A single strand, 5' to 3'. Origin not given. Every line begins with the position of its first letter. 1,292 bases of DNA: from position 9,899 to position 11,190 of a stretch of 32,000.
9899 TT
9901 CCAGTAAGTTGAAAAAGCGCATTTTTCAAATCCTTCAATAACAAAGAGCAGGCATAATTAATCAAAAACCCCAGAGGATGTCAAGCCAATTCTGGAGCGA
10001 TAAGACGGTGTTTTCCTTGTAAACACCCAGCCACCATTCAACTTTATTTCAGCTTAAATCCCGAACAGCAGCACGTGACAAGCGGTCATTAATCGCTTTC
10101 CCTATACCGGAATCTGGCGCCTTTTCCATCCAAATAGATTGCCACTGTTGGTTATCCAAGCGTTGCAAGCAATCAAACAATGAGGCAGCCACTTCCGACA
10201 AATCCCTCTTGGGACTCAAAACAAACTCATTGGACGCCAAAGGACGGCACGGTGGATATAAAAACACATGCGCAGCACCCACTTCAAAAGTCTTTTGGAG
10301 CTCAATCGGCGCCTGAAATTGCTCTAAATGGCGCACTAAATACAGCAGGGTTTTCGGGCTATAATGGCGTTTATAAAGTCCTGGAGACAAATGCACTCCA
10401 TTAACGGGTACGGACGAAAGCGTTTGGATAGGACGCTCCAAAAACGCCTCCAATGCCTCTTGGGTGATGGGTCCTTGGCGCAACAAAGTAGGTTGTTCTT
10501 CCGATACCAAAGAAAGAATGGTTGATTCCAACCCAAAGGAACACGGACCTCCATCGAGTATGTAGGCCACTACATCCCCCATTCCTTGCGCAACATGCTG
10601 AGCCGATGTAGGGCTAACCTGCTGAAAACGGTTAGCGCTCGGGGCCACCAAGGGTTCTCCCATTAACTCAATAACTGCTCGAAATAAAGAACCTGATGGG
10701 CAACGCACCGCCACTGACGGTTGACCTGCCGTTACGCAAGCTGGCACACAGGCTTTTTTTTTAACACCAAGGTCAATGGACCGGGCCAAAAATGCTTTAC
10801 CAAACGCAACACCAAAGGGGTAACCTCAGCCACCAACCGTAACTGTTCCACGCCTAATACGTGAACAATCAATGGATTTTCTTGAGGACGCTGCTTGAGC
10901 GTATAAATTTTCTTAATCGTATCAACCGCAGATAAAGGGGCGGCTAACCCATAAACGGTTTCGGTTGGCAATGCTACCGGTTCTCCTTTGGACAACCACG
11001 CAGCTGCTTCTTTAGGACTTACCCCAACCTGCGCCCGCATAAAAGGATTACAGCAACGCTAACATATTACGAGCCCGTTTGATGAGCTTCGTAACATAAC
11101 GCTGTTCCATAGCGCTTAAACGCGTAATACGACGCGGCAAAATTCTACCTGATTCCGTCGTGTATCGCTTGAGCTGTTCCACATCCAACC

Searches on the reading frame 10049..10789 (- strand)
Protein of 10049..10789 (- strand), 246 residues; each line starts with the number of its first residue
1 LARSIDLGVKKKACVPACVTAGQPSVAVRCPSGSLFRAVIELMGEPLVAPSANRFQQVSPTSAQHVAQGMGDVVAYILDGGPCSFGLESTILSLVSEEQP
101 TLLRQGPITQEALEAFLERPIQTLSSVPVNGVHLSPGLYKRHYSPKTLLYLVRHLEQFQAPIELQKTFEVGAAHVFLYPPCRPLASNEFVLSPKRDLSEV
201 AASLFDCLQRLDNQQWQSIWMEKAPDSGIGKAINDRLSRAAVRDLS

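Call 77: search_protein_families(library=pfam, proteins=[window:10049-10789:-], max_evalue=0.00001)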
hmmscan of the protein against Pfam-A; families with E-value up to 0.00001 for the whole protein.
window:10049-10789:- (246 aa): 2 families
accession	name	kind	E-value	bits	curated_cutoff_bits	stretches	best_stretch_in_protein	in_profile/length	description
PF01300.24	Sua5_yciO_yrdC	-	3.1e-23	82.6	25.1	1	11-106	85-178/178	Telomere recombination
PF03481.19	Sua5_C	-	6.5e-22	79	22.9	1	108-241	1-135/136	Threonylcarbamoyl-AMP synthase, C-terminal domain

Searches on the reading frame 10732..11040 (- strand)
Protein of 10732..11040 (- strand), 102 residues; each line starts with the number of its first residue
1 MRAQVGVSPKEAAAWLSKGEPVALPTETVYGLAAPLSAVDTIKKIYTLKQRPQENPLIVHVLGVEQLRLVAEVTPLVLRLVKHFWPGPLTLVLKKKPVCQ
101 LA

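Call 78: search_protein_families(library=pfam, proteins=[window:10732-11040:-], max_evalue=0.00001)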
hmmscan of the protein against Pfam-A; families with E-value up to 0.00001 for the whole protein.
window:10732-11040:- (102 aa): 1 family
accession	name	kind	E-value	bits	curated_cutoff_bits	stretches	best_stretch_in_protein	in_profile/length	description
PF01300.24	Sua5_yciO_yrdC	-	7.5e-26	91.1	25.1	1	16-96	3-86/178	Telomere recombination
